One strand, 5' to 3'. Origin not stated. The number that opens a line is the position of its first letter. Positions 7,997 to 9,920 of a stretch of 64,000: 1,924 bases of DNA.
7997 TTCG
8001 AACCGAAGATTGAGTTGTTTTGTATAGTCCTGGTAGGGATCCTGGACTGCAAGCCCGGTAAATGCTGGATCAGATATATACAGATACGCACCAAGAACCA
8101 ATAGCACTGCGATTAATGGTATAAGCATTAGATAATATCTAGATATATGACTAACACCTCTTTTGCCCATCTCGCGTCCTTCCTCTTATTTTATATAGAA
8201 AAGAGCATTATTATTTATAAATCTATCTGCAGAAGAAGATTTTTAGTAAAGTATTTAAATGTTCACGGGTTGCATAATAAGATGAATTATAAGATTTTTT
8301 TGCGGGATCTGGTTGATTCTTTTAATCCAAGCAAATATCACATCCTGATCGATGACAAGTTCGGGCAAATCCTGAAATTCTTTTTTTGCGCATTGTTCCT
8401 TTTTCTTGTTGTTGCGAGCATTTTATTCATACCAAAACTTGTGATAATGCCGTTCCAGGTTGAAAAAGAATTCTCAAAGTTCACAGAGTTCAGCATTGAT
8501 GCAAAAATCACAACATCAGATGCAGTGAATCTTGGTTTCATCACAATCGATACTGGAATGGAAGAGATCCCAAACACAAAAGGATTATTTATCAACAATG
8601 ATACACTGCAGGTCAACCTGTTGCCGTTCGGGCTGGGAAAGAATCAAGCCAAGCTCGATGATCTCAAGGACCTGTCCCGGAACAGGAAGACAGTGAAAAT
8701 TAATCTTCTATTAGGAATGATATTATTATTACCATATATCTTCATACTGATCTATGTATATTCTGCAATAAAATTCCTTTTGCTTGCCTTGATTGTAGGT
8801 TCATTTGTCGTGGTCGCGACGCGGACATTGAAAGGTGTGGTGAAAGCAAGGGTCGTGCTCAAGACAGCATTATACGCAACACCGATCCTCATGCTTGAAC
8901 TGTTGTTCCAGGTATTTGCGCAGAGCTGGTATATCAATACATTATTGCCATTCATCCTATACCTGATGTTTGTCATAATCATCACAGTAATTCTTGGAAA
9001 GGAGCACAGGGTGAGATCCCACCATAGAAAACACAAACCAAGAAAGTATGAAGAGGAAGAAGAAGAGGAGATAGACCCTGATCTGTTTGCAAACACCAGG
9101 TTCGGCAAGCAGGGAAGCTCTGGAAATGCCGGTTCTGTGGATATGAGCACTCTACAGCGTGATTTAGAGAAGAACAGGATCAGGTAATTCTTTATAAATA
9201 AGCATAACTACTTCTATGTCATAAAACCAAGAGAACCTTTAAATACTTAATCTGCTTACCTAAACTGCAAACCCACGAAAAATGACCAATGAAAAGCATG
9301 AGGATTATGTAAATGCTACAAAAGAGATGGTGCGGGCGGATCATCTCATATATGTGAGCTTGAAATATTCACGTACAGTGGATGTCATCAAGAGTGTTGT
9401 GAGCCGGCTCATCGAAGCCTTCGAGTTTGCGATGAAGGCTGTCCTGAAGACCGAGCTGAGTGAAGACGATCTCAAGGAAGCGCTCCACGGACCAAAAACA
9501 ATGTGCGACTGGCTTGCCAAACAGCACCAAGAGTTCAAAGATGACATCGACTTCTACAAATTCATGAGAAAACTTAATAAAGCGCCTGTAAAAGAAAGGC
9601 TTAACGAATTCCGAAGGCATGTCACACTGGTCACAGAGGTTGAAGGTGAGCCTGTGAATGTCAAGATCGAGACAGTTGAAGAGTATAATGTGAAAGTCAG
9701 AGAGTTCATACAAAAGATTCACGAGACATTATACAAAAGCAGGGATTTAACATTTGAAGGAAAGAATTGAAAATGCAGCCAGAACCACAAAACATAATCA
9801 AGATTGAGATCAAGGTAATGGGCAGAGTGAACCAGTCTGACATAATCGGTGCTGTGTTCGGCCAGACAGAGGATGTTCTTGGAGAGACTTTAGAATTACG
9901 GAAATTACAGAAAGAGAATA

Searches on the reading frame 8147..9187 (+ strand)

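Call 15: search_protein_families(library=pfam, proteins=[window:8147-9187:+], max_evalue=0.001)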
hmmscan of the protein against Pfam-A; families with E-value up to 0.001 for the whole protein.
window:8147-9187:+ (346 aa): 0 families

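Call 23: search_protein_families(library=ncbifam, proteins=[window:8147-9187:+], max_evalue=0.1)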
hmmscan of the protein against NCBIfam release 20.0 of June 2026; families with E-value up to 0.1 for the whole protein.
window:8147-9187:+ (346 aa): 1 family
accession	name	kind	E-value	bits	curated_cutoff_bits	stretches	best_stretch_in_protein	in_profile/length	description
TIGR04154.1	archaeo_STT3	subfamily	0.061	11.6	450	1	169-290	177-295/831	oligosaccharyl transferase, archaeosortase A system-associated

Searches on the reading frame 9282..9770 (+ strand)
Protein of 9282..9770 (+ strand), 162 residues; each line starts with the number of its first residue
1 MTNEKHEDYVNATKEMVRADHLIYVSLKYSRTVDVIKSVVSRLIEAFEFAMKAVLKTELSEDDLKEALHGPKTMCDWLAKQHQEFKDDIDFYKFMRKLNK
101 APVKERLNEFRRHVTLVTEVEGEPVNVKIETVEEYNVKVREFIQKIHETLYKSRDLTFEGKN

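Call 15: search_protein_families(library=pfam, proteins=[window:9282-9770:+], max_evalue=0.001)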
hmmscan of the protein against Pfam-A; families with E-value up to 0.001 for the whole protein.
window:9282-9770:+ (162 aa): 0 families

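Call 23: search_protein_families(library=ncbifam, proteins=[window:9282-9770:+], max_evalue=0.1)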
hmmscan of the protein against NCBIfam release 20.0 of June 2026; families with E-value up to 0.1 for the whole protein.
window:9282-9770:+ (162 aa): 1 family
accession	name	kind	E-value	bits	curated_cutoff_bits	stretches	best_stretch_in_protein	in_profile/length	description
NF006589.0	PRK09121.1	equivalog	0.0023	17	392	1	28-139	93-196/342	methionine synthase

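Call 42: find_homologous_proteins(query=window:9282-9767:+, max_evalue=0.001)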
Query window:9282-9767:+ (162 aa): 572 proteins with E <= 0.001 among 639 candidates; the best 120 are listed.
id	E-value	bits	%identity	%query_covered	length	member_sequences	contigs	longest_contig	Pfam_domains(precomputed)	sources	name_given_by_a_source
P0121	1.7e-99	348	100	100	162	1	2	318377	-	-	-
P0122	5.5e-86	304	89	100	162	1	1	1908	-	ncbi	-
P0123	2.8e-83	295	84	100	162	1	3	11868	-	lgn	-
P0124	2.1e-82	293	84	98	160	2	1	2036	-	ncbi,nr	ncbi:hypothetical protein KY326_04865, partial [Candidatus Woesearchaeota archaeon]|nr:hypothetical 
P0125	3.3e-51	191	63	94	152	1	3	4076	-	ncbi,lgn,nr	ncbi:hypothetical protein KY325_00995 [Candidatus Woesearchaeota archaeon]|nr:hypothetical protein [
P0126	7.4e-51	190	62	94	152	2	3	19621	-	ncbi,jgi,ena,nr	ncbi:hypothetical protein KY336_04525 [Candidatus Woesearchaeota archaeon]|nr:hypothetical protein [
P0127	4.0e-50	188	62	94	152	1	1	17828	-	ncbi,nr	ncbi:hypothetical protein GF371_01980 [Candidatus Woesearchaeota archaeon]|nr:hypothetical protein [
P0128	4.7e-48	181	61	91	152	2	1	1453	-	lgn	-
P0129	9.6e-48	180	61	91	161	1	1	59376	-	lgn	-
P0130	3.5e-47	178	60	93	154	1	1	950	-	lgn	-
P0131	7.9e-47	177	55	94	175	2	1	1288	-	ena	-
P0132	1.0e-46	177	57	94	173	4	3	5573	-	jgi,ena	-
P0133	3.4e-46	175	60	92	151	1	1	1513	-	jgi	jgi:hypothetical protein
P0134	3.1e-45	172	61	87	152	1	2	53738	-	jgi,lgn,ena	jgi:hypothetical protein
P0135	3.4e-45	172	60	88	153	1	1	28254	-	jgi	jgi:hypothetical protein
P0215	2.1e-22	98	38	94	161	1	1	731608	-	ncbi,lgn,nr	ncbi:MAG: hypothetical protein Q7J54_03890 [Candidatus Woesearchaeota archaeon]|nr:hypothetical prot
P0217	2.6e-22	98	40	85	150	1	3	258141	-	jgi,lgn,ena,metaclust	jgi:hypothetical protein|metaclust:\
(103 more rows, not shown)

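Call 43: find_encoding_contigs(protein=P0215, flank=6000, max_places=1)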
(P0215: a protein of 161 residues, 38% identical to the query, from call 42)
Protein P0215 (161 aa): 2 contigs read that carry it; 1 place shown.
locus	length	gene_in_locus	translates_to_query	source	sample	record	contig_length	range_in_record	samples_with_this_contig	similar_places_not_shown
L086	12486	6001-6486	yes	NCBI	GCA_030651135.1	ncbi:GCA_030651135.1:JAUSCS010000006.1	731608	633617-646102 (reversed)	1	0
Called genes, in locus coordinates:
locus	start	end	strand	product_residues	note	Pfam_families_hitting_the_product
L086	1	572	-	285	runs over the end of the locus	PF00892:EamA, PF06800:Sugar_transport, PF00892:EamA, PF10639:TMEM234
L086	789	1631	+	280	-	PF18754:Nmad3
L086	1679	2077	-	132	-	PF04073:tRNA_edit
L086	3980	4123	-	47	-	-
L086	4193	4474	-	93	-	-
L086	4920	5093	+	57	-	PF03911:Sec61_beta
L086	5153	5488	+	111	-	PF01849:NAC, PF19026:UBA_HYPK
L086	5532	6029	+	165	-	-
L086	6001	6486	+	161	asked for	-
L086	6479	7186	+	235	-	PF01656:CbiA, PF06564:CBP_BcsQ, PF09140:MipZ (faint), PF10609:ParA, PF13614:AAA_31, PF13500:AAA_26, PF00142:Fer4_NifH (weak)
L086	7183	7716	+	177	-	-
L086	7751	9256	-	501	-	PF02310:B12-binding, PF04055:Radical_SAM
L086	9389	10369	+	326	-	PF13404:HTH_AsnC-type, PF13412:HTH_24, PF01047:MarR (faint), PF08279:HTH_11 (faint), PF12802:MarR_2 (faint), PF13545:HTH_Crp_2 (faint), PF13404:HTH_AsnC-type, PF13412:HTH_24, +2 more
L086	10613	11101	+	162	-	PF00416:Ribosomal_S13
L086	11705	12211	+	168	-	PF00411:Ribosomal_S11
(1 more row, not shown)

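Call 44: find_encoding_contigs(protein=P0217, flank=6000, max_places=1)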
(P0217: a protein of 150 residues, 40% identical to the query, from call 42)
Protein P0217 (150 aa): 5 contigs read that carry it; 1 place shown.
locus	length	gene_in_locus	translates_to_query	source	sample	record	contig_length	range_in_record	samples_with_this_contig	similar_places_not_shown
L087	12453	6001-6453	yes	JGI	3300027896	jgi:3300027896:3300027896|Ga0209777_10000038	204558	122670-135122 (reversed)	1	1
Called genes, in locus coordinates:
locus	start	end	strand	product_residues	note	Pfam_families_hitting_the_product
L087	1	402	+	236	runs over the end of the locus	PF04079:SMC_ScpB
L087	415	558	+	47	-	-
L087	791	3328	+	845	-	PF00521:DNA_topoisoIV, PF03989:DNA_gyraseA_C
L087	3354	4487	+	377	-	PF02926:THUMP, PF01170:UPF0020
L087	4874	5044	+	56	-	PF03911:Sec61_beta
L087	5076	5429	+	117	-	PF01849:NAC, PF19026:UBA_HYPK (weak)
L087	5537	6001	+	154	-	-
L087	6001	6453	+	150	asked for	-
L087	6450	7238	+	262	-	PF00142:Fer4_NifH (faint), PF01656:CbiA, PF02374:ArsA_ATPase (faint), PF10609:ParA, PF13500:AAA_26 (faint), PF13614:AAA_31, PF10609:ParA (weak)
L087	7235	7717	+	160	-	-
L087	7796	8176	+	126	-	PF07883:Cupin_2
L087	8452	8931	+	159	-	PF04307:YdjM (weak)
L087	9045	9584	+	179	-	PF00416:Ribosomal_S13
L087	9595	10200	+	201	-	PF01479:S4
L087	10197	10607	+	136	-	PF00411:Ribosomal_S11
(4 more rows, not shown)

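Call 49: search_protein_families(library=pfam, alignment_id=A3, max_evalue=1)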
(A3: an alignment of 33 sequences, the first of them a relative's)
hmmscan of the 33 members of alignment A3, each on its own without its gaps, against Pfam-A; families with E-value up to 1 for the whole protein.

A. member 1, P0121 (162 aa): 4 families
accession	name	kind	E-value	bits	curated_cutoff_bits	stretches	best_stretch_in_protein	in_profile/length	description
PF25385.1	HEAT_MEC1_N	-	0.0053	15.6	27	1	30-102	139-211/723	MEC1-like, HEAT repeats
PF23432.1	DUF7118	-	0.0085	15.7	27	1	30-147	61-179/357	Domain of unknown function (DUF7118)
PF04528.19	Adeno_E4_34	-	0.028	14.6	27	1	15-44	39-68/146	Adenovirus early E4 34 kDa protein conserved region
PF03780.18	Asp23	-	0.16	12.8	28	1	102-150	36-85/108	Asp23 family, cell envelope-related function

B. families by the number of members that match (of 33 scanned): 56 families (the first 25 are shown)
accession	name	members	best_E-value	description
PF04528.19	Adeno_E4_34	7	0.013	Adenovirus early E4 34 kDa protein conserved region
PF03885.18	DUF327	3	0.0065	Protein of unknown function (DUF327)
PF03780.18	Asp23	3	0.029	Asp23 family, cell envelope-related function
PF09004.15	ALKBH8_N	3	0.1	Alkylated DNA repair protein alkB homolog 8, N-terminal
PF08512.18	Rttp106-like_middle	2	0.005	Histone chaperone Rttp106-like, middle domain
PF08785.16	Ku_PK_bind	2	0.0062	Ku C terminal domain like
PF08803.17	ydhR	2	0.0096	Putative mono-oxygenase ydhR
PF08472.16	S6PP_C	2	0.01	Sucrose-6-phosphate phosphohydrolase C-terminal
PF19676.4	DUF6178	2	0.013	Family of unknown function (DUF6178)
PF23431.1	BROMI_N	2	0.013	Broad-minded protein N-terminal domain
PF07361.16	Cytochrom_B562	2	0.025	Cytochrome b562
PF01954.22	AF2212-like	2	0.033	AF2212-like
PF02375.23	JmjN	2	0.12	jmjN domain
PF07739.18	TipAS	1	0.0052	TipAS antibiotic-recognition domain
PF25385.1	HEAT_MEC1_N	1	0.0053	MEC1-like, HEAT repeats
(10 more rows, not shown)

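Call 50: search_solved_structures(query=A3, max_evalue=10)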
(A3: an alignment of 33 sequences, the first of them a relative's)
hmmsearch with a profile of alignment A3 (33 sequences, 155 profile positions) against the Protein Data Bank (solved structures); distinct sequences matched with E-value up to 10: 3.
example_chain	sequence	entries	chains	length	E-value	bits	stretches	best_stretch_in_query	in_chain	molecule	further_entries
2nar_A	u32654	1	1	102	0.47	13.9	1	49-117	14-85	Effector protein Avr3a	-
2pmz_A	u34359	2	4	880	1.7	12.1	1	66-145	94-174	DNA-directed RNA polymerase subunit A | DNA-directed RNA polymerase subunit A'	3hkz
2ras_A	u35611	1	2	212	2.2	11.7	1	105-149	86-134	Transcriptional regulator, TetR family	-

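Call 54: predict_structure(alignment_id=A3)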
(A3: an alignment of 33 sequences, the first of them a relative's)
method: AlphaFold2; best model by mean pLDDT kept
length: 162 residues; sequences in the alignment: 33
mean_pLDDT: 93.0   pTM: 0.88
mean pLDDT of the five models: 93.0, 91.3, 90.5, 89.9, 89.7
residues with pLDDT >= 90: 136; 70-90: 20; 50-70: 4; < 50: 2
segments of 3 or more residues with pLDDT < 50: none
pLDDT, mean of each block of 10 residues (from residue 1): 81 97 91 94 98 96 95 97 97 97 92 91 95 97 96 83 45
secondary structure, 60 per line:
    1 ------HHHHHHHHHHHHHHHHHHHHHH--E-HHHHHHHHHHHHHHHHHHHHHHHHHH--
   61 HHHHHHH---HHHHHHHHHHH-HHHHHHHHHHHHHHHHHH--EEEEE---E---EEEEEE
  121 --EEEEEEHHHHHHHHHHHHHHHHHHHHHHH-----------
elements in order: H7-28 H33-58 H61-67 H71-81 H83-100 E103-107 E115-120 E123-128 H129-151

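Call 58: fold_search(model_id=the predicted structure, library=pdb)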
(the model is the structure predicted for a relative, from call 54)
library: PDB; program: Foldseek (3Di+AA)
matches with E <= 10: 333; with E <= 0.001: 0
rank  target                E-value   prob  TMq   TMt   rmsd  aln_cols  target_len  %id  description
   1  2hsb                  7.3e-02  1.00  0.56  0.70   4.0       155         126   14  Crystal structure of a hepn domain containing protein (af_0298) from archaeoglobus fulgidus at 1.95 A resolution (released 2006-08-15)
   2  6dv1_A                5.9e-01  0.10  0.23  0.20  17.5       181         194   10  Crystal structure of the alpha-E-catenin actin-binding domain (released 2018-12-19)
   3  7xw2_A                6.2e-01  0.13  0.20  0.07  11.1       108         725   10  Cryo-EM structure of human DICER-pre-miRNA in a dicing state (released 2023-03-08)
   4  9uyo_A                8.2e-01  0.07  0.20  0.08  11.6       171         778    8  Cryo-EM structure of a class C GPCR (Class 1) (released 2026-03-18)
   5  4k1o                  8.6e-01  0.06  0.19  0.16  18.5       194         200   11  Crystal structure of the alphaN-catenin actin-binding domain (released 2013-05-01)
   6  8xeh_B                9.1e-01  0.54  0.41  0.49   8.2       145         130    9  Crystal structure of HEPN-MNT complex (released 2024-12-18)
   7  9olq_J                1.0e+00  0.10  0.23  0.17  16.2       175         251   10  Designed allosteric facilitated dissociation switch AS1_K46L_E50W_K172W_E173Y in complex state THE (released 2025-08-20)
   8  7bxo_D                1.2e+00  0.25  0.39  0.44   6.6       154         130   12  Crystal structure of the toxin-antitoxin with AMP-PNP (released 2020-09-30)
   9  6m6u_H                1.3e+00  0.47  0.47  0.56   5.5       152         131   14  Crystal structure the toxin-antitoxin MntA-HpeT mutant-D39ED41E (released 2020-09-30)
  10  7bxo_G                1.3e+00  0.51  0.49  0.57   4.5       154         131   14  Crystal structure of the toxin-antitoxin with AMP-PNP (released 2020-09-30)
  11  8xdj_B                1.3e+00  0.51  0.46  0.53   5.2       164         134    7  Crystal structure of AMPylated HEPN toxin (released 2024-12-18)
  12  4nqf_A                1.3e+00  0.28  0.40  0.44   7.5       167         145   16  Crystal structure of HEPN domain protein (released 2014-03-26)
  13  4nqf_B                1.3e+00  0.25  0.40  0.42   8.5       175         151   14  Crystal structure of HEPN domain protein (released 2014-03-26)
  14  9b9x                  1.3e+00  0.07  0.14  0.12  16.5       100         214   14  Crystal structure of the ligand binding domain of the Halomonas titanicae chemoreceptor Htc10 in complex with hypoxanthi (released 2024-11-20)
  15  9dm3_MODEL_1_A        1.4e+00  0.16  0.31  0.36  10.6       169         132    9  De novo design of proteins that bind naphthalenediimides, powerful photooxidants with tunable photophysical pr (released 2025-03-05)
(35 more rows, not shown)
